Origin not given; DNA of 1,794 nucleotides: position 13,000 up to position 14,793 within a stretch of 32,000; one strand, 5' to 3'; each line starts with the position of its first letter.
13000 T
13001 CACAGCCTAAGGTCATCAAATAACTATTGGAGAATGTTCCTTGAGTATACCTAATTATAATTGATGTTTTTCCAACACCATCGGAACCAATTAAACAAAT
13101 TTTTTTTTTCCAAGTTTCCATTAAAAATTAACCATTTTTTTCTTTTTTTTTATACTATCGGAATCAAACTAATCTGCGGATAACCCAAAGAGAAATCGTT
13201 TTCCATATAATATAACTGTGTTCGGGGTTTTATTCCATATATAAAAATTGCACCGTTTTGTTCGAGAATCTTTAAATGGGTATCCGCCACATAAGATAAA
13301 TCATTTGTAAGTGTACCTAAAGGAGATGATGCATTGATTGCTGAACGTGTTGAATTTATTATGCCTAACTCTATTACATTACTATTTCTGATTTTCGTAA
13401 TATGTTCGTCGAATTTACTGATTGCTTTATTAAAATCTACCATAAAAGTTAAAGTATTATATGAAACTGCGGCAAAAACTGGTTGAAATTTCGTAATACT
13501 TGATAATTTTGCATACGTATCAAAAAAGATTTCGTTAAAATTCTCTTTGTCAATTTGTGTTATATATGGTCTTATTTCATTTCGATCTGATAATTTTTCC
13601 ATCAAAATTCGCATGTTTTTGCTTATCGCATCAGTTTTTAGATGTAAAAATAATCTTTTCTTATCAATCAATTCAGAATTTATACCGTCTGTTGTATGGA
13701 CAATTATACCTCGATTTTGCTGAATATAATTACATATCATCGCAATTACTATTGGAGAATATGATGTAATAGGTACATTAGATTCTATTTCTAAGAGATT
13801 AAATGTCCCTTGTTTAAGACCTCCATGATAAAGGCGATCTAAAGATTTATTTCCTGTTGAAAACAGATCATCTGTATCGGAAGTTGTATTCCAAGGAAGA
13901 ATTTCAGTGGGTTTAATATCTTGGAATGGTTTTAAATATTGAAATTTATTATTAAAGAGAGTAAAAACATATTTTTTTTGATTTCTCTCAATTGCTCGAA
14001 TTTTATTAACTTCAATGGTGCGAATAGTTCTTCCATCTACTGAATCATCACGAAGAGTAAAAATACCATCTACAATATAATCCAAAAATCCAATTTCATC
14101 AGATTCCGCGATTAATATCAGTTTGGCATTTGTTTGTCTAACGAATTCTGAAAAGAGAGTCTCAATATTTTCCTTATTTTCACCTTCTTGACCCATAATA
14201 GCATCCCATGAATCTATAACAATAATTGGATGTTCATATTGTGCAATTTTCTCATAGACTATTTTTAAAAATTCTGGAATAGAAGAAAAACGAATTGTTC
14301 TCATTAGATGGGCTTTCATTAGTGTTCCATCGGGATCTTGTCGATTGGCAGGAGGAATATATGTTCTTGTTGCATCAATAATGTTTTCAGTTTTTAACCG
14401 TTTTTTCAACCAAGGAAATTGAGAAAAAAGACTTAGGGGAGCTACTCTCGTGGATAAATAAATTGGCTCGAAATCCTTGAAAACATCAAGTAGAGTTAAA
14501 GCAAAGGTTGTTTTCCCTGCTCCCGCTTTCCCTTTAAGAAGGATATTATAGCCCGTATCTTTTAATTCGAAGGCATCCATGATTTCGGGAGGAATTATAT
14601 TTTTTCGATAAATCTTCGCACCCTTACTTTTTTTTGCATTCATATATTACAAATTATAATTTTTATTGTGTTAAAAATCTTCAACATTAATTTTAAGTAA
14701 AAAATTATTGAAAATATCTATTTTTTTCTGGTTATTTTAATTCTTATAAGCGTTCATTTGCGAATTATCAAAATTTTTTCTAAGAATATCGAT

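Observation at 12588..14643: KaiC/GvpD-like double RecA ATPase co-transcribed with a Rab-like GTPase, upstream of a TBP gene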

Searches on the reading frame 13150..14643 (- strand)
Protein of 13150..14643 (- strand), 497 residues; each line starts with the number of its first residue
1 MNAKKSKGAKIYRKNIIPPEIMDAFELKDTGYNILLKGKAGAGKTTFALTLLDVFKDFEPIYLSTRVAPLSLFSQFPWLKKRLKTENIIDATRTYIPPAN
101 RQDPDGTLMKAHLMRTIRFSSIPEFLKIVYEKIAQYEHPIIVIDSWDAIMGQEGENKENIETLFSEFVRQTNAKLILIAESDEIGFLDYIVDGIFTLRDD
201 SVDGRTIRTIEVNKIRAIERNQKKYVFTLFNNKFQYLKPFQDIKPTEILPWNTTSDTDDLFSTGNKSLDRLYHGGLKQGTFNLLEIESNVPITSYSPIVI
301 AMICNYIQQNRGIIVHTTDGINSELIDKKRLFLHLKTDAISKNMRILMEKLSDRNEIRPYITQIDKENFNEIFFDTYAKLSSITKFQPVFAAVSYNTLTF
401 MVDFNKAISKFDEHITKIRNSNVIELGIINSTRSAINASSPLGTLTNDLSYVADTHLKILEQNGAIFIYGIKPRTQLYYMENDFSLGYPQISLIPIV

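Call 3: search_protein_families(library=pfam, proteins=[window:13150-14643:-], max_evalue=0.01)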
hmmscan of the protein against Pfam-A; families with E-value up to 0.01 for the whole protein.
window:13150-14643:- (497 aa): 7 families
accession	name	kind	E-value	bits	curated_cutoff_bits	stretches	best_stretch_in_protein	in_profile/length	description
PF07088.17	GvpD_P-loop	-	1.1e-18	68.3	24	1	25-211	4-187/189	GvpD gas vesicle protein, P-loop domain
PF06745.19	ATPase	-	7.7e-13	48.8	26.6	1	32-231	20-221/231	KaiC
PF13401.12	AAA_22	-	0.0014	19.4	27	1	30-181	4-124/130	AAA domain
PF05729.18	NACHT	-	0.002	18.4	26.7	1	34-178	3-127/167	NACHT domain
PF20440.3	GvpD_bR2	-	0.0024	17.9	27.9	0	251-316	2-67/254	GvpD basic region 2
PF04665.18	Pox_A32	-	0.0032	17.4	22.8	1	26-68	8-51/242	Poxvirus A32 protein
PF00004.35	AAA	-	0.0035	18.2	21.2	0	34-184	1-111/131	ATPase family associated with various cellular activities (AAA)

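Call 4: search_protein_families(library=ncbifam, proteins=[window:13150-14643:-], max_evalue=0.01)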
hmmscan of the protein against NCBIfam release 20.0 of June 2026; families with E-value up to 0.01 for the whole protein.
window:13150-14643:- (497 aa): 6 families
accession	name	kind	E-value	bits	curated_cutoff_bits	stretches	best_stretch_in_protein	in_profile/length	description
NF006799.0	PRK09302.1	equivalog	1.1e-06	27.5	408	1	31-281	31-275/515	circadian clock protein KaiC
NF004723.0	PRK06067.1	subfamily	1.9e-06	27.6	194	1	123-222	115-219/243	flagellar accessory protein FlaH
TIGR03881.1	KaiC_arch_4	hypoth_equivalog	2.6e-05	24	247.8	0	262-380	4-119/231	KaiC domain-containing protein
NF052589.1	ArlH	equivalog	9.4e-05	22.2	215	1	120-224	98-209/229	archaellum protein ArlH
TIGR02655.1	circ_KaiC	equivalog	0.0032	16.2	546.25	1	31-235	21-227/484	circadian clock protein KaiC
NF006320.0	PRK08533.1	equivalog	0.0085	15.7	215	0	123-179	103-158/230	flagellar accessory protein FlaH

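Call 6: find_homologous_proteins(query=window:13150-14643:-, max_evalue=0.001)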
Query window:13150-14643:- (497 aa): 67 proteins with E <= 0.001 among 8000 candidates.
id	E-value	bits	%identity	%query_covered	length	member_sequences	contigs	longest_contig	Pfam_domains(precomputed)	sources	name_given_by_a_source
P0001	0.0e+0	1009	90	100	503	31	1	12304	PF06745.20,PF07088.17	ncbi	-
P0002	2.4e-214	731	66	97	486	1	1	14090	PF06745.20,PF07088.17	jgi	jgi:KaiC/GvpD/RAD55 family RecA-like ATPase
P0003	8.6e-211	719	66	97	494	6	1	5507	PF06745.20,PF07088.17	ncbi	ncbi:MAG: RAD55 family ATPase [Promethearchaeota archaeon]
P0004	1.4e-207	708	67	97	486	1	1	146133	PF06745.20,PF07088.17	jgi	jgi:KaiC/GvpD/RAD55 family RecA-like ATPase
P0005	1.4e-207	708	64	99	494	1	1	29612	PF06745.20,PF07088.17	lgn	-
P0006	2.7e-207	707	63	99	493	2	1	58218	PF06745.20,PF07088.17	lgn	-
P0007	5.0e-207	706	64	97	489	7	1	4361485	PF06745.20,PF07088.17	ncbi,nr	ncbi:MAG: hypothetical protein K9W44_15760 [Candidatus Lokiarchaeota archaeon]|nr:hypothetical prote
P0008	8.9e-207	706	66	97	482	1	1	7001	PF06745.20,PF07088.17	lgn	-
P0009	3.4e-206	704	65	97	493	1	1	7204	PF06745.20,PF07088.17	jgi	jgi:KaiC/GvpD/RAD55 family RecA-like ATPase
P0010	5.1e-206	703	64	97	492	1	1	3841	PF06745.20,PF07088.17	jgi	jgi:KaiC/GvpD/RAD55 family RecA-like ATPase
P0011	3.6e-203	694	63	97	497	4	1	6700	PF06745.20,PF07088.17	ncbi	ncbi:MAG: gas vesicle protein GvpD P-loop domain-containing protein [Promethearchaeota archaeon]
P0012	1.4e-198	679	62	97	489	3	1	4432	PF06745.20,PF07088.17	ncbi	-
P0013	3.8e-195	667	62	97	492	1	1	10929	PF06745.20,PF07088.17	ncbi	-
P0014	5.6e-189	647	60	97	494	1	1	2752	PF06745.20,PF07088.17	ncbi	-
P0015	2.0e-180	619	57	97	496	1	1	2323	PF06745.20,PF07088.17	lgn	-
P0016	3.2e-175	602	57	97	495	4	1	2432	PF06745.20,PF07088.17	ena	-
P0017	1.2e-172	593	56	97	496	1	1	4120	PF06745.20,PF07088.17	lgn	-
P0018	1.6e-170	586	54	97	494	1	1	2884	PF06745.20,PF07088.17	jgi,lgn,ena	-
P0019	1.4e-168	580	54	97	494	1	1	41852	PF06745.20,PF07088.17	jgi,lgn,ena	-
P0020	5.3e-168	578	52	100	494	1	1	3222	PF06745.20,PF07088.17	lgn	-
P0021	1.7e-166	573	55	97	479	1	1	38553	PF06745.20,PF07088.17,PF20440.4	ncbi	-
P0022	1.4e-165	570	53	97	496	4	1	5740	PF06745.20,PF07088.17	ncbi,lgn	-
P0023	1.9e-163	563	54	97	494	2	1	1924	PF06745.20,PF07088.17,PF20440.4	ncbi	-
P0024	7.6e-157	541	51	97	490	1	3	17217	PF06745.20,PF07088.17,PF13401.13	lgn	-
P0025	4.6e-156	538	66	70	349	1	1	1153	PF06745.20,PF07088.17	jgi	jgi:hypothetical protein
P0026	3.4e-148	513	68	66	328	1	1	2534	PF06745.20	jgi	jgi:hypothetical protein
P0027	3.0e-139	483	46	97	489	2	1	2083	PF06745.20,PF07088.17,PF20440.4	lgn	-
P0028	3.2e-138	480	48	97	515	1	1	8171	PF06745.20,PF07088.17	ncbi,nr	ncbi:MAG: hypothetical protein GF364_13810 [Candidatus Lokiarchaeota archaeon]|nr:hypothetical prote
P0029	2.6e-135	470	47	97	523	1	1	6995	PF06745.20,PF07088.17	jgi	jgi:KaiC/GvpD/RAD55 family RecA-like ATPase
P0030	5.3e-133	462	46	97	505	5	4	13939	PF06745.20,PF07088.17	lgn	-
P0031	7.5e-133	462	48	97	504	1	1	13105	PF06745.20,PF07088.17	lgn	-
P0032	2.6e-132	460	47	97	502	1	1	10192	PF06745.20,PF07088.17,PF13401.13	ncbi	-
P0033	7.5e-132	459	45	98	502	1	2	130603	PF06745.20,PF07088.17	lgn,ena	-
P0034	9.7e-130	452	48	97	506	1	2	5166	PF06745.20,PF07088.17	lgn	-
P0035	2.0e-127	444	42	97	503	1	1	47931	PF06745.20,PF07088.17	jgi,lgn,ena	-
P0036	3.5e-125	437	44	99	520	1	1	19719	PF06745.20,PF07088.17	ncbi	ncbi:MAG: RAD55 family ATPase [Promethearchaeota archaeon]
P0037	1.2e-110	389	41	97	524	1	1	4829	PF06745.20,PF07088.17,PF05625.18,PF20720.4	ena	-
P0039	1.7e-63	233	31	97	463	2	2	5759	PF06745.20,PF07088.17,PF20440.4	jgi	jgi:KaiC/GvpD/RAD55 family RecA-like ATPase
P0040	1.2e-60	224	33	94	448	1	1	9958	PF06745.20,PF07088.17,PF20440.4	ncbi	ncbi:MAG: gas vesicle protein GvpD P-loop domain-containing protein [Candidatus Syntropharchaeia arc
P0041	7.9e-59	218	32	97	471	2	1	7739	PF06745.20,PF07088.17,PF13479.13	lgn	-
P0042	5.0e-58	215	31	97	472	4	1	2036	PF06745.20,PF07088.17,PF13479.13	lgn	-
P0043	4.6e-49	186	28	94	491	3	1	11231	PF06745.20,PF07088.17,PF23442.2,PF20440.4,PF20720.4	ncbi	ncbi:MAG: gas vesicle protein GvpD P-loop domain-containing protein [Thermoplasmata archaeon]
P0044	3.9e-47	179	37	60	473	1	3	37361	PF06745.20,PF07088.17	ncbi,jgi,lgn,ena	ncbi:MAG: RAD55 family ATPase [Candidatus Helarchaeota archaeon]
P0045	8.0e-46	175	28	97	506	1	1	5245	PF06745.20,PF07088.17,PF23442.2,PF20440.4,PF01637.25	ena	-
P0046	2.8e-44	170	27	94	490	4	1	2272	PF06745.20,PF07088.17,PF20440.4,PF00004.36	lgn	-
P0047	5.4e-44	169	28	94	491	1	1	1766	PF06745.20,PF07088.17,PF23442.2,PF20440.4,PF20720.4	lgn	-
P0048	4.6e-42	163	29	97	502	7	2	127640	PF06745.20,PF07088.17,PF03796.22,PF23442.2,PF20440.4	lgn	-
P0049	4.8e-42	163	30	97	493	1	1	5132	PF06745.20,PF07088.17,PF04665.19,PF20440.4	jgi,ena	jgi:KaiC/GvpD/RAD55 family RecA-like ATPase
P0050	2.0e-41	161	28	97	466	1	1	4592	PF06745.20,PF07088.17,PF20440.4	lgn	-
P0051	3.5e-39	153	27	96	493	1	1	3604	PF06745.20,PF07088.17,PF04665.19,PF23442.2,PF20440.4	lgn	-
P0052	6.5e-39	152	25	98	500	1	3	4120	PF06745.20,PF07088.17,PF20440.4,PF00004.36,PF20720.4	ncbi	ncbi:MAG: gas vesicle protein GvpD P-loop domain-containing protein [Thermoplasmata archaeon]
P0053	1.7e-37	148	26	97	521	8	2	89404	PF06745.20,PF07088.17,PF20440.4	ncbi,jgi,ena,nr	ncbi:MAG: hypothetical protein F9Y92_00625 [Thermoplasmatales archaeon]|jgi:KaiC/GvpD/RAD55 family R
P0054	4.5e-37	146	27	94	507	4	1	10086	PF13173.13,PF06745.20,PF07088.17,PF24883.3,PF20440.4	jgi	-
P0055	4.6e-36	143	28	97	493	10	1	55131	PF06745.20,PF07088.17,PF05729.19,PF23442.2,PF20440.4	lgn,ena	-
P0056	2.2e-35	141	25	97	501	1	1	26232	PF06745.20,PF07088.17,PF20440.4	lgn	-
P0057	2.4e-34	137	26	97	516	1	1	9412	PF06745.20,PF07088.17,PF23442.2,PF20440.4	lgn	-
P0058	1.1e-33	135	27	97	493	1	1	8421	PF06745.20,PF07088.17,PF05729.19,PF23442.2,PF20440.4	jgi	-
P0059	7.1e-31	126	23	93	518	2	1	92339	PF06745.20,PF07088.17,PF05729.19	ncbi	-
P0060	6.4e-29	119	27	97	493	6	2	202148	PF06745.20,PF07088.17,PF23442.2,PF20440.4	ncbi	ncbi:MAG: gas vesicle protein GvpD P-loop domain-containing protein [Thermoplasmata archaeon]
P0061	2.4e-20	91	23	93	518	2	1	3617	PF06745.20,PF07088.17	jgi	jgi:KaiC/GvpD/RAD55 family RecA-like ATPase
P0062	1.2e-18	85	28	61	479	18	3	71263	PF06745.20,PF07088.17,PF20440.4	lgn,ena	-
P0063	6.8e-17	80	25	77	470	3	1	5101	PF06745.20,PF03796.22,PF23442.2,PF13481.13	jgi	-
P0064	8.1e-16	76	28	50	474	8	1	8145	PF06745.20,PF07088.17,PF20440.4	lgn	-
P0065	9.4e-15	73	30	44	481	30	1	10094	PF06745.20,PF07088.17,PF20440.4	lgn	-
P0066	4.5e-11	60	28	48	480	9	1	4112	PF06745.20,PF07088.17,PF20440.4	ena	-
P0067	6.7e-6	43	26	66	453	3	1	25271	PF06745.20,PF13479.13,PF03796.22,PF05729.19,PF23442.2,PF08423.18,PF00154.28,PF13481.13,PF20720.4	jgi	-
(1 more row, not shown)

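Call 7: find_encoding_contigs(protein=P0007, flank=6000, max_places=2)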
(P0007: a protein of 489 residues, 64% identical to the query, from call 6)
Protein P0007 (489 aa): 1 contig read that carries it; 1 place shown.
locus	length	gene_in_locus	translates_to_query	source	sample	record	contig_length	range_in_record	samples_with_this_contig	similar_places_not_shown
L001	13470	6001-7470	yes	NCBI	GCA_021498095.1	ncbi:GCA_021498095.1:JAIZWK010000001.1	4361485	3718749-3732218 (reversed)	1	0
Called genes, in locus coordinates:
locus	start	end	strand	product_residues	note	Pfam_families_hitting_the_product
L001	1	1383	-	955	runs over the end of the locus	PF02687:FtsX, PF12704:MacB_PCD (weak), PF02687:FtsX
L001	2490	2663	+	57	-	-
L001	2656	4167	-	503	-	PF00025:Arf (weak), PF04670:Gtr1_RagA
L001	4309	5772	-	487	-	PF02629:CoA_binding, PF13380:CoA_binding_2, PF13607:Succ_CoA_lig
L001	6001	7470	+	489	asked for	PF07088:GvpD_P-loop, PF06745:ATPase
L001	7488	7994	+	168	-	PF00025:Arf, PF00071:Ras, PF02421:FeoB_N (faint), PF08477:Roc, PF00009:GTP_EFTU (weak), PF03193:RsgA_GTPase (weak)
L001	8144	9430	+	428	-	PF04670:Gtr1_RagA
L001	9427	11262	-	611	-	-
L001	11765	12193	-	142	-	-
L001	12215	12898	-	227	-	PF00352:TBP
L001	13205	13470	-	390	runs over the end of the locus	PF02615:Ldh_2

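Call 8: find_encoding_contigs(protein=P0019, flank=6000, max_places=2)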
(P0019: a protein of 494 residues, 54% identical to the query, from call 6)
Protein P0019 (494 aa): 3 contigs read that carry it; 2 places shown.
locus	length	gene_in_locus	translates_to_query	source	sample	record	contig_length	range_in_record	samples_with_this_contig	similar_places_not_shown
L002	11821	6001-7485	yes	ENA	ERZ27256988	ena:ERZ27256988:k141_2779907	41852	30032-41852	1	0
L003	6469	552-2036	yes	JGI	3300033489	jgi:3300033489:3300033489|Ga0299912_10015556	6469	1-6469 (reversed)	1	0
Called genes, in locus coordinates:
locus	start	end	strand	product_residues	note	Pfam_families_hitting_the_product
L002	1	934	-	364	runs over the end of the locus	-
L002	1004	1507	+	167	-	PF03479:PCC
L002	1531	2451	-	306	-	PF00025:Arf, PF00071:Ras (weak), PF01926:MMR_HSR1, PF04670:Gtr1_RagA, PF08477:Roc (weak), PF09439:SRPRB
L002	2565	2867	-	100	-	-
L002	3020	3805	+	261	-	PF00106:adh_short, PF08659:KR, PF13561:adh_short_C2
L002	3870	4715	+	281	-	PF00132:Hexapep (faint)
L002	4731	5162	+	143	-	-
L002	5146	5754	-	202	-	PF13404:HTH_AsnC-type, PF13412:HTH_24 (faint)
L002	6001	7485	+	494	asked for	PF06745:ATPase, PF07088:GvpD_P-loop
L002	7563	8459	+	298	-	-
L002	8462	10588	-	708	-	-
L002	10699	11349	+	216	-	PF00011:HSP20 (weak)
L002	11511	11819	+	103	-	?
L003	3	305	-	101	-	?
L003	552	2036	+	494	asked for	PF06745:ATPase, PF07088:GvpD_P-loop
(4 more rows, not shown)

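Call 9: find_encoding_contigs(protein=P0033, flank=6000, max_places=2)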
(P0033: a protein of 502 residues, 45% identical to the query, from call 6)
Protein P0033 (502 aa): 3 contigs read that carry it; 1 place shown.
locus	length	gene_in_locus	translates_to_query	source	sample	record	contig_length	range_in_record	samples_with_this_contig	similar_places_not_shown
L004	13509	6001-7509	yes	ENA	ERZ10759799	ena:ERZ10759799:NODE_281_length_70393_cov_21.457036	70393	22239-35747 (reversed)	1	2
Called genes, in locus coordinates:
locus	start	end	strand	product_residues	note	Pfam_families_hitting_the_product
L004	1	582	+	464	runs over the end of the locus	PF03721:UDPG_MGDP_dh_N, PF00984:UDPG_MGDP_dh, PF03720:UDPG_MGDP_dh_C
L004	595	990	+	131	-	-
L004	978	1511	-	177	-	PF13404:HTH_AsnC-type, PF13412:HTH_24, PF22482:AsnC_trans_reg_3 (faint)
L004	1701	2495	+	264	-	-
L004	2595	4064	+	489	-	PF01266:DAO, PF07992:Pyr_redox_2 (faint), PF13738:Pyr_redox_3 (faint), PF04324:Fer2_BFD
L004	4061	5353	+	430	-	PF00070:Pyr_redox (faint), PF00890:FAD_binding_2, PF01266:DAO (weak), PF01946:Thi4 (weak), PF03486:HI0933_like (weak), PF07992:Pyr_redox_2, PF12831:FAD_oxidored, PF13450:NAD_binding_8 (weak), +2 more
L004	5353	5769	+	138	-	PF07892:DUF1667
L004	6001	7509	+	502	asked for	PF06745:ATPase, PF07088:GvpD_P-loop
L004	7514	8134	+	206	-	PF00009:GTP_EFTU (weak), PF00025:Arf (faint), PF00071:Ras, PF08477:Roc, PF00071:Ras, PF08477:Roc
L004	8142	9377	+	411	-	PF22244:GCE_fung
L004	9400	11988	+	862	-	PF02384:N6_Mtase (weak), PF20473:MmeI_Mtase (weak), PF07669:Eco57I, PF02384:N6_Mtase (weak), PF12950:TaqI_C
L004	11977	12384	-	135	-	-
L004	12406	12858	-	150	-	-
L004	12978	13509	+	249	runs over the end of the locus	-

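Call 10: find_encoding_contigs(protein=P0035, flank=6000, max_places=2)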
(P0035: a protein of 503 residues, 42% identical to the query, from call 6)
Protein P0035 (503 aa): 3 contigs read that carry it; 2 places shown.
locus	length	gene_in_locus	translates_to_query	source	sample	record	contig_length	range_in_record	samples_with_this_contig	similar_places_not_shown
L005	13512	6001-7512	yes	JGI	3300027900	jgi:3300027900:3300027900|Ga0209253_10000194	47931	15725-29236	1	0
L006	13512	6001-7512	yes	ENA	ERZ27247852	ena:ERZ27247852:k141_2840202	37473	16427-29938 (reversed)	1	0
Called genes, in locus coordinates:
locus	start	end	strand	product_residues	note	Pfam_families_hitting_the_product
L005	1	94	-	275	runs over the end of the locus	-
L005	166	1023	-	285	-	-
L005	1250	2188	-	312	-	-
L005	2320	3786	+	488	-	PF01266:DAO, PF07992:Pyr_redox_2 (faint), PF13738:Pyr_redox_3 (faint), PF04324:Fer2_BFD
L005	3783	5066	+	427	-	PF00890:FAD_binding_2 (weak), PF01266:DAO (weak), PF01946:Thi4 (weak), PF03486:HI0933_like (weak), PF07992:Pyr_redox_2, PF12831:FAD_oxidored, PF13450:NAD_binding_8 (weak), PF13738:Pyr_redox_3 (weak), +3 more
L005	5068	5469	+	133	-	PF07892:DUF1667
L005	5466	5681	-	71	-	-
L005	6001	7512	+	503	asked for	PF06745:ATPase, PF07088:GvpD_P-loop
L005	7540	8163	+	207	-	PF00071:Ras, PF08477:Roc, PF00071:Ras, PF08477:Roc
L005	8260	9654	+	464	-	PF04670:Gtr1_RagA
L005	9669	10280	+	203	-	PF00352:TBP, PF11858:DUF3378 (faint), PF00352:TBP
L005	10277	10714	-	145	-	-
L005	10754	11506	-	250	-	PF03009:GDPD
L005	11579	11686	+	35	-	-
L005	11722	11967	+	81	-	PF02150:Zn_ribbon_RPB9 (weak)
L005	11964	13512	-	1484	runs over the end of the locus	PF00432:Prenyltrans (faint)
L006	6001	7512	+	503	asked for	PF06745:ATPase, PF07088:GvpD_P-loop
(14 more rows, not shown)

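Call 12: find_encoding_contigs(protein=P0044, flank=6000, max_places=1)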
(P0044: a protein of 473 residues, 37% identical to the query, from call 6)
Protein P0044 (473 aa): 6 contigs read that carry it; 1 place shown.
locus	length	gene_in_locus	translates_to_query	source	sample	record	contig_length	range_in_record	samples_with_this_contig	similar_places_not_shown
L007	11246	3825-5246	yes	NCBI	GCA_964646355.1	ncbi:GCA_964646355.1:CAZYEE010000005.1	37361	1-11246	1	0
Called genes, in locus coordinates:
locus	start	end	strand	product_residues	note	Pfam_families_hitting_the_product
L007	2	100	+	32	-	?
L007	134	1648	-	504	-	PF01266:DAO (faint), PF07992:Pyr_redox_2 (faint), PF12831:FAD_oxidored, PF13450:NAD_binding_8, PF01593:Amino_oxidase (weak)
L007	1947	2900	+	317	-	PF03259:Robl_LC7, PF00009:GTP_EFTU (faint), PF00025:Arf, PF03193:RsgA_GTPase (faint), PF00071:Ras, PF08477:Roc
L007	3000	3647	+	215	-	PF01928:CYTH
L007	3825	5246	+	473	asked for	PF07088:GvpD_P-loop, PF06745:ATPase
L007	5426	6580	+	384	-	PF02517:Rce1-like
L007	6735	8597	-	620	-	PF00012:HSP70, PF06723:MreB_Mbl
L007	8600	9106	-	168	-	PF01025:GrpE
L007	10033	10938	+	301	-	-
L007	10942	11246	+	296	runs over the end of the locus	PF00892:EamA, PF06800:Sugar_transport, PF07857:TMEM144 (weak)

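Call 13: find_encoding_contigs(protein=P0040, flank=6000, max_places=1)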
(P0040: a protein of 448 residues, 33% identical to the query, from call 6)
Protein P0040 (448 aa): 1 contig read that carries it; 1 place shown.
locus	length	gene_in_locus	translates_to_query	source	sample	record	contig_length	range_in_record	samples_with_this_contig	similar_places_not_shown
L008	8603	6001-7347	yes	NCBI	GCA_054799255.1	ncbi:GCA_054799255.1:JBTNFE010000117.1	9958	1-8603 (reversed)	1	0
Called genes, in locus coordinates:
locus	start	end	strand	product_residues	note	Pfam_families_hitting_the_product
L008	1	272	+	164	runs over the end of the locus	PF01917:Flagellin_arch-type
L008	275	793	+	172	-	PF01917:Flagellin_arch-type, PF22201:FlaF_Ig-like (weak)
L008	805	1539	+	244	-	PF05625:PAXNEB (weak), PF06745:ATPase, PF23442:DUF7125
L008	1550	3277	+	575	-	PF00437:T2SSE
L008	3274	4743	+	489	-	PF00482:T2SSF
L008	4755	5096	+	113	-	-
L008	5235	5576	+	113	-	-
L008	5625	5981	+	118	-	-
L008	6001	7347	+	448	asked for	PF06745:ATPase, PF07088:GvpD_P-loop, PF20440:GvpD_bR2 (faint)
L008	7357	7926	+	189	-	-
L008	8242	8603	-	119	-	?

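Call 14: find_encoding_contigs(protein=P0060, flank=6000, max_places=1)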
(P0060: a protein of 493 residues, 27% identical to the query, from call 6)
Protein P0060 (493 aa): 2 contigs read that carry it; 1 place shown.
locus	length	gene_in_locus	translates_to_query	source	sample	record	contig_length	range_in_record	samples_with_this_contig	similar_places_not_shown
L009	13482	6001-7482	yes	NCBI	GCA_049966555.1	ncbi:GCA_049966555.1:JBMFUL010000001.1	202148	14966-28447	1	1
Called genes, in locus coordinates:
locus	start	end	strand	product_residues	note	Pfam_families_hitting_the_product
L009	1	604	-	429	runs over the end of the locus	PF00291:PALP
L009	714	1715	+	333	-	-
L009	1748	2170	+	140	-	PF02036:SCP2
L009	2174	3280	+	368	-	PF00465:Fe-ADH, PF13685:Fe-ADH_2, PF25137:ADH_Fe_C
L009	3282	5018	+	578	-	PF02730:AFOR_N, PF01314:AFOR_C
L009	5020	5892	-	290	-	PF00781:DAGK_cat, PF19279:YegS_C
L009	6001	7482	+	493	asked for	PF07088:GvpD_P-loop, PF06745:ATPase, PF23442:DUF7125 (faint), PF20440:GvpD_bR2 (weak)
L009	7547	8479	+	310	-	PF04055:Radical_SAM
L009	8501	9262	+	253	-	PF00795:CN_hydrolase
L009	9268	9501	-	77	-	PF01206:TusA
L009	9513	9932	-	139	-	PF13686:DrsE_2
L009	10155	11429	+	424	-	PF00890:FAD_binding_2, PF01134:GIDA, PF01266:DAO, PF03486:HI0933_like, PF07992:Pyr_redox_2, PF12831:FAD_oxidored, PF21162:ETFQO_UQ-bd, PF26311:ETF-QO_FixC_C, +3 more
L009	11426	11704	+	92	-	PF05187:Fer4_ETF_QO (weak), PF13237:Fer4_10 (weak)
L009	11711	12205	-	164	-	PF00994:MoCF_biosynth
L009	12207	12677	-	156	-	PF11969:DcpS_C, PF01230:HIT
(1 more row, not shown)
